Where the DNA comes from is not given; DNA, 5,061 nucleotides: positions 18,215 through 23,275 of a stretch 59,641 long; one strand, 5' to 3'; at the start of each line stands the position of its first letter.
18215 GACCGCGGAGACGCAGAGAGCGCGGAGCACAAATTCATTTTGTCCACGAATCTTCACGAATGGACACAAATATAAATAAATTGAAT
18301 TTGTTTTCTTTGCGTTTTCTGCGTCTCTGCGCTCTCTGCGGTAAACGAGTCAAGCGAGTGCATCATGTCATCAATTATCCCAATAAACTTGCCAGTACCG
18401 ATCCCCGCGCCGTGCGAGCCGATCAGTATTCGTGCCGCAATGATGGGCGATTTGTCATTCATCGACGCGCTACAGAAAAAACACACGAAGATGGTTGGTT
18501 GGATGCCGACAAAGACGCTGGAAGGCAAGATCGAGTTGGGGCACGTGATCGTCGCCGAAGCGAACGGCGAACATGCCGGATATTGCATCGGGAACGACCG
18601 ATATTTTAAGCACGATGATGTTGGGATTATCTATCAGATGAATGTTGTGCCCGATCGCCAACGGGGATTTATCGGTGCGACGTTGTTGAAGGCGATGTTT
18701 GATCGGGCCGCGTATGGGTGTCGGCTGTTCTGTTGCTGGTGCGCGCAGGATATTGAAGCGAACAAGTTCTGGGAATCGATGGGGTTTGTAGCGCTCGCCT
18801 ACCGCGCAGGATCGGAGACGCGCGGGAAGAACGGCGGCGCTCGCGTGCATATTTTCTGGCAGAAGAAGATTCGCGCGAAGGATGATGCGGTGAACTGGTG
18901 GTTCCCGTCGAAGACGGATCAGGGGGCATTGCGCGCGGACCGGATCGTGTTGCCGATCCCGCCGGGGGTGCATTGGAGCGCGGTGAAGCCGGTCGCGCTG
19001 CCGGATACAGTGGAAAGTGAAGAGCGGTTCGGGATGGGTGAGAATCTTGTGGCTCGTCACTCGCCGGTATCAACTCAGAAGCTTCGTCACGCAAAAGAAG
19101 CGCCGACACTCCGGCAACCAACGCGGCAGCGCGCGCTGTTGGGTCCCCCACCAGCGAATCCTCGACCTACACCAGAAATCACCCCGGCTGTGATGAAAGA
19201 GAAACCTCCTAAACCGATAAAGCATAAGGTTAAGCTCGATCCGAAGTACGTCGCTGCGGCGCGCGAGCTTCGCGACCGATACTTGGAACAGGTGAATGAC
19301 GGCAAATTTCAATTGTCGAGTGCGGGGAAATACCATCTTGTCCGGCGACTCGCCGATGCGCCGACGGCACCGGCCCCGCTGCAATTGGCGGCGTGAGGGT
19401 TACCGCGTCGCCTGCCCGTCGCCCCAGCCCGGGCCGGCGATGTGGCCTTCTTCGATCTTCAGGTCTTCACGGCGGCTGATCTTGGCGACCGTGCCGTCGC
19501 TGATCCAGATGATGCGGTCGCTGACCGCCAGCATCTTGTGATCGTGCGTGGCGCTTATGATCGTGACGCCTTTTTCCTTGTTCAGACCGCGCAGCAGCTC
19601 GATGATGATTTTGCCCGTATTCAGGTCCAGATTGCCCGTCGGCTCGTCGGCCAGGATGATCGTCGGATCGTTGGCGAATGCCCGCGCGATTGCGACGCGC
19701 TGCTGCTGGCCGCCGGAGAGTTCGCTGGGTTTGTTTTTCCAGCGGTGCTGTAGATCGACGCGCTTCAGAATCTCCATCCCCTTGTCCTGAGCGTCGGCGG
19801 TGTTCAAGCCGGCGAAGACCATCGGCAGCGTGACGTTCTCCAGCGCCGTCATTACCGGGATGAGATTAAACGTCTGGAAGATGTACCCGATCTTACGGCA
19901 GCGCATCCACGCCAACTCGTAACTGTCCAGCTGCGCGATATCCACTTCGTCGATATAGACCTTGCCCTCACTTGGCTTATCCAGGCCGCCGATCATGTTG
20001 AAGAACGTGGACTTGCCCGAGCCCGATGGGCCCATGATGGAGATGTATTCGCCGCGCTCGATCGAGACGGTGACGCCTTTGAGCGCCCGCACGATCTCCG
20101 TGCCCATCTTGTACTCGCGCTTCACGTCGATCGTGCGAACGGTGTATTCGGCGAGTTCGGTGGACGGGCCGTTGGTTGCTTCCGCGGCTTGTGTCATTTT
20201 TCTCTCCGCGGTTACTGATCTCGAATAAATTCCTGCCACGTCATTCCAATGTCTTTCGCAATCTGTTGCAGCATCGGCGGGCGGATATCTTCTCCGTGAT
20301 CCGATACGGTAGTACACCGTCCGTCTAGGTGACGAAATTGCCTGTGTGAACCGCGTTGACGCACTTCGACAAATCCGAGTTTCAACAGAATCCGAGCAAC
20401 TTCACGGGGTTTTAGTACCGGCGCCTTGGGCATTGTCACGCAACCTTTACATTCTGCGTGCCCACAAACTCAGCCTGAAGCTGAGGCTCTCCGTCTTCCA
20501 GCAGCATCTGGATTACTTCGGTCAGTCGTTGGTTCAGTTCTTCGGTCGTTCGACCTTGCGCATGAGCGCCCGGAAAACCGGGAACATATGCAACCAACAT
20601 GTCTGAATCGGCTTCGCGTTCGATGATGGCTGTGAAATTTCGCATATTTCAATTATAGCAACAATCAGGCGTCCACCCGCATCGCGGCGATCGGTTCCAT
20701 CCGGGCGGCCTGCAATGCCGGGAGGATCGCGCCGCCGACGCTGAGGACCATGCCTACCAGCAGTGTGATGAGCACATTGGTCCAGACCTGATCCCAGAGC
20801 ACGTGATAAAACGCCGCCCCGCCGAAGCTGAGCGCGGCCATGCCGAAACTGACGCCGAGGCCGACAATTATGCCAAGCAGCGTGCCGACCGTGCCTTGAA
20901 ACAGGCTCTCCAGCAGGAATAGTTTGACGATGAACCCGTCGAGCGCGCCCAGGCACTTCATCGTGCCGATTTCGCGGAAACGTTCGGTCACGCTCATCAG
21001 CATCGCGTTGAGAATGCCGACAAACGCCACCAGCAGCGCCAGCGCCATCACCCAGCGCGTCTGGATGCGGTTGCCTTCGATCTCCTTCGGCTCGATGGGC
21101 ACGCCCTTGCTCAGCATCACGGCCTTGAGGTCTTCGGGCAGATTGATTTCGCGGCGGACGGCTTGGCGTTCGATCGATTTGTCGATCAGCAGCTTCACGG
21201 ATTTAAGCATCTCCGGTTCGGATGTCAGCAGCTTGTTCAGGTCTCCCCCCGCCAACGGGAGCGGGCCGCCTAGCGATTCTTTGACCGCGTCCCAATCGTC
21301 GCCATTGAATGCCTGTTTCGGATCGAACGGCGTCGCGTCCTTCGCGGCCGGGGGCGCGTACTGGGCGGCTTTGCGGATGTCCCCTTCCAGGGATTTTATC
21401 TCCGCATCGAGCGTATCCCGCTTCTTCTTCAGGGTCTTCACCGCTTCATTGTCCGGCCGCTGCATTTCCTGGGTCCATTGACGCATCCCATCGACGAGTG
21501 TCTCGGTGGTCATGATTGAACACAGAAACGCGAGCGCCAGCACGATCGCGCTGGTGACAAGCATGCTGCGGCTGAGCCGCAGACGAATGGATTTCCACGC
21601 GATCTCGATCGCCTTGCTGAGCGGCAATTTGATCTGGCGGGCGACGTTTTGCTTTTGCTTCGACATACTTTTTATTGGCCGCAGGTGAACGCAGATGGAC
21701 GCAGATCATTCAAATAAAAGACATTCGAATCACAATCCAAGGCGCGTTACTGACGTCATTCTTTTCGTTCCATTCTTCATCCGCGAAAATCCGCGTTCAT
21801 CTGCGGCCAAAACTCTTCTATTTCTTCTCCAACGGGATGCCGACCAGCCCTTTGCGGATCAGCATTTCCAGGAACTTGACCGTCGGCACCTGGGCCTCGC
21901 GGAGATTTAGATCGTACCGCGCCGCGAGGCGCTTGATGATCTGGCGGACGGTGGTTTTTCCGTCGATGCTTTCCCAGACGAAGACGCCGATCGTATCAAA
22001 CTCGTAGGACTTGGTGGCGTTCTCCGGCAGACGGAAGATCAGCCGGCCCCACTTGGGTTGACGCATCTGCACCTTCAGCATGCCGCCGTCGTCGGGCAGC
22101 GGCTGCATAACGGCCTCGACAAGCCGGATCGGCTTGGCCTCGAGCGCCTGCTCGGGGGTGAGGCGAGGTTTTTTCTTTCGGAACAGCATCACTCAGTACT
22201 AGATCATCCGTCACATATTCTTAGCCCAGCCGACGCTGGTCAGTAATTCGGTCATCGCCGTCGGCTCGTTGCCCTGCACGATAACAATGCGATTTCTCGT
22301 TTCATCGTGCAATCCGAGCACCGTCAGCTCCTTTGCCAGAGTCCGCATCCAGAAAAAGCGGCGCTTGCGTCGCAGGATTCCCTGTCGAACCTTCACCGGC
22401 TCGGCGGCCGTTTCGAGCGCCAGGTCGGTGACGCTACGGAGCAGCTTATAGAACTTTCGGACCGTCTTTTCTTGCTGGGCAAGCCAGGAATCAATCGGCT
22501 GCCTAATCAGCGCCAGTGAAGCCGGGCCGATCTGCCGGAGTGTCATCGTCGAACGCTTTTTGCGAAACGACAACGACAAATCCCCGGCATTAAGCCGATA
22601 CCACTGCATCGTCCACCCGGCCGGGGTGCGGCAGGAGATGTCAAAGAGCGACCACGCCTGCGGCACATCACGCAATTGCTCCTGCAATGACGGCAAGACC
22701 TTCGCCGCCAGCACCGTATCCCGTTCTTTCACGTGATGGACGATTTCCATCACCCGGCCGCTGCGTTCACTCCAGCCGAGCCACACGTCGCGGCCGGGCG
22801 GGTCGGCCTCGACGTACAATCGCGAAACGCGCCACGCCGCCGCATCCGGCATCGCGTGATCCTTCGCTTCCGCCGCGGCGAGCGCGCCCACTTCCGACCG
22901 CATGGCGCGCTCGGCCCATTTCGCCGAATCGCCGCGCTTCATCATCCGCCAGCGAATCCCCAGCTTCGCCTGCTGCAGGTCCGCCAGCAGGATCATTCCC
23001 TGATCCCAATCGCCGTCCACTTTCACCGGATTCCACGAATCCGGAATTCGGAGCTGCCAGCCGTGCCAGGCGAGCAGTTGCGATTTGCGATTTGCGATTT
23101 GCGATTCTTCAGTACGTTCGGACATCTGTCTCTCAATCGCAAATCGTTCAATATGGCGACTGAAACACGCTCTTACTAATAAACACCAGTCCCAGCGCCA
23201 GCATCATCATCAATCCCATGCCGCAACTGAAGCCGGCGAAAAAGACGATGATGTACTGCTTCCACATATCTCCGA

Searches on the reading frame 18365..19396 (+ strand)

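Call 7: search_protein_families(library=pfam, proteins=[window:18365-19396:+], max_evalue=0.01)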
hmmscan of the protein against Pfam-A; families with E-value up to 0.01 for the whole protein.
window:18365-19396:+ (343 aa): 4 families
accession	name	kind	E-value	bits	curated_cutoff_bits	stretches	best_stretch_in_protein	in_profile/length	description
PF13508.13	Acetyltransf_7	-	2.3e-08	34.7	27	1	59-142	3-83/84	Acetyltransferase (GNAT) domain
PF00583.31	Acetyltransf_1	-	1.3e-06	29.1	20.7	1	59-141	33-116/116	Acetyltransferase (GNAT) family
PF13673.13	Acetyltransf_10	-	0.00071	20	23.6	1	60-144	32-110/128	Acetyltransferase (GNAT) domain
PF08445.16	FR47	-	0.0069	16.8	22.1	0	83-143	18-79/86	FR47-like protein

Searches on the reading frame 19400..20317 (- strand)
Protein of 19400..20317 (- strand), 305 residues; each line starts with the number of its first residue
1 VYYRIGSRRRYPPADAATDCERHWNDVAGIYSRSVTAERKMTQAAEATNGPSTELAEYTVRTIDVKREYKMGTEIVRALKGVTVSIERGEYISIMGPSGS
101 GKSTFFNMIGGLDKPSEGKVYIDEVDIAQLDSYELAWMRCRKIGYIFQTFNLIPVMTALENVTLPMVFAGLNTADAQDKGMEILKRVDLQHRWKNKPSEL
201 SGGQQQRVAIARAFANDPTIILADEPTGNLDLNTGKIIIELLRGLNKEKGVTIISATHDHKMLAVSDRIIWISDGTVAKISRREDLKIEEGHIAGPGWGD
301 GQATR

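Call 7: search_protein_families(library=pfam, proteins=[window:19400-20317:-], max_evalue=0.01)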
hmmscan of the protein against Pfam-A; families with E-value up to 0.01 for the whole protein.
window:19400-20317:- (305 aa): 4 families
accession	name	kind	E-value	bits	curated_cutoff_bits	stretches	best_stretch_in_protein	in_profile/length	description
PF00005.33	ABC_tran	-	4.5e-35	121.7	25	1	79-227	1-136/137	ABC transporter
PF02463.25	SMC_N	-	3.3e-06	27.1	40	1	196-272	133-211/220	RecF/RecN/SMC N terminal domain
PF13304.12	AAA_21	-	0.0013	19.3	27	0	197-259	235-299/304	AAA domain, putative AbiEii toxin, Type IV TA system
PF13555.12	AAA_29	-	0.0014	18.7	27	1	80-106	13-39/61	P-loop containing region of AAA domain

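Call 23: search_protein_families(library=ncbifam, proteins=[window:19400-20317:-], max_evalue=0.1)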
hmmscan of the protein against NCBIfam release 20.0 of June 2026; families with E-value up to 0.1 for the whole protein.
window:19400-20317:- (305 aa): 193 families (the best 25 are shown)
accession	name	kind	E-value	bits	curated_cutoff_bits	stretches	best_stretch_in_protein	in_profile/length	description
TIGR02211.1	LolD_lipo_ex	equivalog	2e-68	230.2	307.75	1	61-278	3-220/221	lipoprotein-releasing ABC transporter ATP-binding protein LolD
NF007826.0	PRK10535.1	equivalog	1.3e-63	215.3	966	1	63-283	8-227/648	macrolide ABC transporter ATP-binding protein/permease MacB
TIGR02673.1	FtsE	equivalog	1.4e-60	204.6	264.85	1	62-275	4-213/214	cell division ATP-binding protein FtsE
NF038007.1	ABC_ATP_DarD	equivalog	1.8e-60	204.2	375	1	65-276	7-217/218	darobactin export ABC transporter ATP-binding protein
NF008639.0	PRK11629.1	equivalog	9.2e-59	198.7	360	1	64-277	11-224/234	lipoprotein-releasing ABC transporter ATP-binding protein LolD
NF007879.0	PRK10584.1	equivalog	1.2e-58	198.5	336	1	59-278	6-225/228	putative ABC transporter ATP-binding protein YbbA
TIGR02982.1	heterocyst_DevA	subfamily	1.2e-58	198.4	295.8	1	64-277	6-219/220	ABC exporter ATP-binding subunit, DevA family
TIGR03608.1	L_ocin_972_ABC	subfamily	1.2e-57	194.7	254.85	1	77-271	12-205/206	putative bacteriocin export ABC transporter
NF040933.2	ABC_arch_GlcV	equivalog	5e-55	186.8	450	1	60-286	3-229/357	glucose ABC transporter ATP-binding protein GlcV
TIGR01186.1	proV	subfamily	1.7e-54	185.3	326.6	1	77-285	7-216/363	betaine/proline/choline family ABC transporter ATP-binding protein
TIGR02315.1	ABC_phnC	equivalog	8.5e-53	179.3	266.1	1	64-277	6-224/243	phosphonate ABC transporter ATP-binding protein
TIGR01187.1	potA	subfamily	7.2e-48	163.3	355.6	1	94-286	1-188/325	polyamine ABC transporter ATP-binding protein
NF006987.0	PRK09452.1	equivalog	8e-48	163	482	1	60-281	18-230/378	spermidine/putrescine ABC transporter ATP-binding protein PotA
TIGR02314.1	ABC_MetN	equivalog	1.1e-47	162.7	499.7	1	64-277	6-219/343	methionine ABC transporter ATP-binding protein MetN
TIGR03265.1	PhnT2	equivalog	3e-47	161.5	457.7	1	73-282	14-218/353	putative 2-aminoethylphosphonate ABC transporter ATP-binding protein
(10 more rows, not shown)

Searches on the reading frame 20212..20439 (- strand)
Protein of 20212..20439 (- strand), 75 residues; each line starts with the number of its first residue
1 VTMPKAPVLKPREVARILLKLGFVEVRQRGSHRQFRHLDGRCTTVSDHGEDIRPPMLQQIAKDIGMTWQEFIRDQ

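Call 78: search_protein_families(library=pfam, proteins=[window:20212-20439:-], max_evalue=0.001)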
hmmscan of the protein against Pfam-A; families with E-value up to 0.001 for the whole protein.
window:20212-20439:- (75 aa): 1 family
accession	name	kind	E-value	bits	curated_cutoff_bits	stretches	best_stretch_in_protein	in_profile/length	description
PF07927.17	HicA_toxin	-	1e-17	64.4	27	1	12-66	2-58/58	HicA toxin of bacterial toxin-antitoxin,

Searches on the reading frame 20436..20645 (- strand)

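Call 78: search_protein_families(library=pfam, proteins=[window:20436-20645:-], max_evalue=0.001)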
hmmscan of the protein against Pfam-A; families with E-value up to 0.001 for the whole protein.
window:20436-20645:- (69 aa): 2 families
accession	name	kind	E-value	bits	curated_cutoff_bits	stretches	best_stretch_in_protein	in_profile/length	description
PF21748.3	UPF0150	-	5.8e-05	23.4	27.3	1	6-45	10-49/64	UPF0150-like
PF15919.11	HicB_lk_antitox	-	0.00071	20.2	27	1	5-51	2-47/123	HicB_like antitoxin of bacterial toxin-antitoxin system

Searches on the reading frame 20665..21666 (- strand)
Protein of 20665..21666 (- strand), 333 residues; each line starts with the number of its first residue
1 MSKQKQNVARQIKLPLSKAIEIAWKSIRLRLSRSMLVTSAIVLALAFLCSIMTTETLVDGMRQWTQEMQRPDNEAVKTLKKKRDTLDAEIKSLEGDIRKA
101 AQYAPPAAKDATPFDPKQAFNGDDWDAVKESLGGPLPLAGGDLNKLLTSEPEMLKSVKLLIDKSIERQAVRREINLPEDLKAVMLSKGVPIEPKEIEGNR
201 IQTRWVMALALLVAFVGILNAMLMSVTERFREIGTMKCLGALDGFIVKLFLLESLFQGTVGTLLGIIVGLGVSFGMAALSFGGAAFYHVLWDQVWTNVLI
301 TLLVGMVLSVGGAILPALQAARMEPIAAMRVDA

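Call 7: search_protein_families(library=pfam, proteins=[window:20665-21666:-], max_evalue=0.01)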
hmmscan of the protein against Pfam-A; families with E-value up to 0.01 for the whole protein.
window:20665-21666:- (333 aa): 2 families
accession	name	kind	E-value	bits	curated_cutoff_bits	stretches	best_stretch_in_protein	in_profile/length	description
PF02687.27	FtsX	-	2.1e-19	70.2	25.5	1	206-325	3-120/120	FtsX-like permease C-terminal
PF07219.19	HemY_N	-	6.9e-05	23.3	31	1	21-111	4-89/107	HemY protein N-terminus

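Call 23: search_protein_families(library=ncbifam, proteins=[window:20665-21666:-], max_evalue=0.1)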
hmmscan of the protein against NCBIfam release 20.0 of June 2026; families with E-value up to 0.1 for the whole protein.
window:20665-21666:- (333 aa): 10 families
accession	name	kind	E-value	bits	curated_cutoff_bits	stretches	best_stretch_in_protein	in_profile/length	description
TIGR02212.1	lolCE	equivalog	3.5e-12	46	362.45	1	204-331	270-410/411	lipoprotein-releasing ABC transporter permease subunit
TIGR03434.1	ADOP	subfamily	5.6e-12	44.6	622.3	1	208-331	686-802/803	ADOP family duplicated permease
NF007826.0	PRK10535.1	equivalog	2.9e-11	42.3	966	1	206-329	528-645/648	macrolide ABC transporter ATP-binding protein/permease MacB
NF008357.0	PRK11146.1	exception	2.3e-10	39.9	439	1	206-327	275-409/414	lipoprotein-releasing ABC transporter permease subunit LolE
TIGR02213.1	lolE_release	exception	3.5e-10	39.3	540.35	1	205-327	271-406/411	lipoprotein-releasing ABC transporter permease subunit LolE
NF038346.1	FtsX_actino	exception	3.2e-09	36.6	250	1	198-313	178-298/308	permease-like cell division protein FtsX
NF038347.1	FtsX_Gpos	exception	3.2e-07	30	225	1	204-311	172-285/296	permease-like cell division protein FtsX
TIGR00439.2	FtsX_Gneg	equivalog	1e-05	24.9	255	1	205-316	171-286/292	permease-like cell division protein FtsX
NF008076.0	PRK10814.1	exception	0.0023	17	473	1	206-331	270-398/399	lipoprotein-releasing ABC transporter permease subunit LolC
TIGR00293.1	TIGR00293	equivalog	0.053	13.6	53.9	1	73-104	85-116/129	prefoldin subunit alpha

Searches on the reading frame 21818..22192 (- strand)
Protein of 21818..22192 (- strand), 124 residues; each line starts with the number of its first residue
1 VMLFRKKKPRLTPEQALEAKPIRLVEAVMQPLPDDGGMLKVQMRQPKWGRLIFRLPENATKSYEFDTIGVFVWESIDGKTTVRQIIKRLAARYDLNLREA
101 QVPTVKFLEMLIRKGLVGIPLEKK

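Call 70: search_protein_families(library=pfam, proteins=[window:21818-22192:-], max_evalue=0.1)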
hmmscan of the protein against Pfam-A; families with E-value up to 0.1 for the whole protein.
window:21818-22192:- (124 aa): 2 families
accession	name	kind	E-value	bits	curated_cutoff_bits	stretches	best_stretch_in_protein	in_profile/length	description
PF05402.18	PqqD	-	4.3e-12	46.6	23.4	1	56-117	6-67/67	Coenzyme PQQ synthesis protein D (PqqD)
PF16007.11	DUF4777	-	0.04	14.6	34.4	1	80-117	20-57/66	Domain of unknown function (DUF4777)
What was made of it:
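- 21818..22192 (-): PqqD-family (RiPP-recognition-element-like) 124-aa peptide-binding protein. Pfam PqqD E 4e-12, above threshold, and also in 9 of 9 orthologues tested (call 70).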

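Call 74: search_protein_families(library=ncbifam, proteins=[window:21818-22192:-], max_evalue=0.1)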
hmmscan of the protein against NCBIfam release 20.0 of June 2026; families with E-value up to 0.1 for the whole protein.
window:21818-22192:- (124 aa): 6 families
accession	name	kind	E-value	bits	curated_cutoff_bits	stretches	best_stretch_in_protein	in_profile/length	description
TIGR04248.1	SCM_PqqD_rel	equivalog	2.6e-09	37.1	100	1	58-118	22-82/84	SynChlorMet cassette protein ScmD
NF033536.1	lasso_PqqD_Bac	exception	7.8e-09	35.6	80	1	60-118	29-87/88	lasso peptide biosynthesis PqqD family chaperone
TIGR03859.1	PQQ_PqqD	equivalog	3.8e-05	23.5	46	1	63-115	27-78/81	pyrroloquinoline quinone biosynthesis peptide chaperone PqqD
NF050149.1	RiPP_bind_ApyI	equivalog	0.016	14.5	200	1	16-91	166-237/260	RiPP maturation protein ApyI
NF002535.0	PRK02079.1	equivalog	0.023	14.5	101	1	72-94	45-67/92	pyrroloquinoline quinone biosynthesis peptide chaperone PqqD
NF050069.2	PqqD_rel_WgkC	exception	0.046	13.7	110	1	63-110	32-79/103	PqqD family peptide maturation chaperone WgkC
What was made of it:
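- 21818..22192 (-): NCBIfam gives only sub-threshold similarity to ScmD, lasso and PQQ chaperones (call 74).
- PqqD-family proteins are peptide chaperones of RiPP maturation (calls 70, 74).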

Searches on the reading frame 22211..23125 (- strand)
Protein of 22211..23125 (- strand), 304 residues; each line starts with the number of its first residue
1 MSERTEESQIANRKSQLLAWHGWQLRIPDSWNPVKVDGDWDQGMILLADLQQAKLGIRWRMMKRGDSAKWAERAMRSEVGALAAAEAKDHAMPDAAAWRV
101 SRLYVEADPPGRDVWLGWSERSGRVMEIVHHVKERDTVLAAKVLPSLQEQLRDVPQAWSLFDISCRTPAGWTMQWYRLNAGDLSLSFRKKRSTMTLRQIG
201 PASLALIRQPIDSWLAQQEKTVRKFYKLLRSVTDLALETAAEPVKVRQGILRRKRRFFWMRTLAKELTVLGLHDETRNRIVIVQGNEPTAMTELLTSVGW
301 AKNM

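Call 7: search_protein_families(library=pfam, proteins=[window:22211-23125:-], max_evalue=0.01)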
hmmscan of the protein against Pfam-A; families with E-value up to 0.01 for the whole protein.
window:22211-23125:- (304 aa): 0 families

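Call 23: search_protein_families(library=ncbifam, proteins=[window:22211-23125:-], max_evalue=0.1)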
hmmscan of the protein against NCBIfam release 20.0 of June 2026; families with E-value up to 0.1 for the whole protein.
window:22211-23125:- (304 aa): 0 families

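Call 49: search_solved_structures(query=window:22211-23125:-, max_evalue=10)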
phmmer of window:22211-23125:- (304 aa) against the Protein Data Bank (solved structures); distinct sequences matched with E-value up to 10: 5.
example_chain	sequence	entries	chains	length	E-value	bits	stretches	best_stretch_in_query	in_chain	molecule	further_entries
6yxx_BI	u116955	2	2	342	0.22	13.9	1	169-218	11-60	mL75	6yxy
6hiv_BI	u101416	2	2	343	0.22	13.9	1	169-218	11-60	mL75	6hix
1qr9_A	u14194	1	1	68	0.25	13.7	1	79-134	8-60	GP41 ENVELOPE PROTEIN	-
7tzg_C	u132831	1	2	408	0.9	11.9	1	55-112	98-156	Lymphocyte activation gene 3 protein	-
9fia_B6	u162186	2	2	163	1.4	11.3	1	202-259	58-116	Putative mitochondrial ribosomal protein s6-2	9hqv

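Call 56: search_solved_structures(query=A4, max_evalue=10)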
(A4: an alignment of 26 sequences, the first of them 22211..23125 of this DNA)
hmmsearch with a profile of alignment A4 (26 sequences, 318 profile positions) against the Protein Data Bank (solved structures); distinct sequences matched with E-value up to 10: 2.
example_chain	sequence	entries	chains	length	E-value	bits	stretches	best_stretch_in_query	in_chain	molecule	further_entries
1j2m_A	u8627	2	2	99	0.68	12.4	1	53-111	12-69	17-kDa PKC-potentiated inhibitory protein of PP1 | Protein phosphatase 1 regulatory subunit 14A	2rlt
1j2n_A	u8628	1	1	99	0.77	12.2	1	53-111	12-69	17-kDa PKC-potentiated inhibitory protein of PP1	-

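Call 57: search_protein_families(library=pfam, alignment_id=A4, max_evalue=0.05)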
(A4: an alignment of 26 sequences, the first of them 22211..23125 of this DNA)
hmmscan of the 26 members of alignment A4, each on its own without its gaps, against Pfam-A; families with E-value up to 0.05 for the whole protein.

A. member 1, window:22211-23125:- (304 aa): 0 families

B. families by the number of members that match (of 26 scanned): 0 families

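Call 82: find_homologous_proteins(query=A4, max_evalue=0.001)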
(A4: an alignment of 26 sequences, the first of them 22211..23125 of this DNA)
Query A4 (26 sequences) (304 aa, profile of the alignment): 77 proteins with E <= 0.001 among 8000 candidates.
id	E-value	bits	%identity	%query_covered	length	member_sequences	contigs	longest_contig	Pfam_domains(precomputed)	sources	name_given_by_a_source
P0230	3.3e-111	390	28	94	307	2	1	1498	-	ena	-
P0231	2.8e-110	387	26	88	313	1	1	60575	-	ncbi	-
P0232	1.5e-103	365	29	72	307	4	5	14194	-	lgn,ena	-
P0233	4.0e-102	360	25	97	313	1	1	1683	-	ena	-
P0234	1.9e-101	358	26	93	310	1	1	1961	-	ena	-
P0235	3.6e-91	324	57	97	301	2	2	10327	-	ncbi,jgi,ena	-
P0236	9.9e-90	319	100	100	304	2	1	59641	-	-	-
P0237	4.6e-86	307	60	97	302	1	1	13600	-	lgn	-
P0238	8.2e-86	306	56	96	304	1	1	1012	-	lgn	-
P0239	4.0e-85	304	45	94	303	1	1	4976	-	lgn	-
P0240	1.2e-84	302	46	89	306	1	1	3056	-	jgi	jgi:hypothetical protein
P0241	1.8e-84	302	57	97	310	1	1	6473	-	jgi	jgi:hypothetical protein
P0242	1.9e-82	295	58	97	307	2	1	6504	-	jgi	jgi:hypothetical protein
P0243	1.4e-81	292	54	100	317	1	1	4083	-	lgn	-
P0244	2.1e-81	292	57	97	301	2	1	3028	-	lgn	-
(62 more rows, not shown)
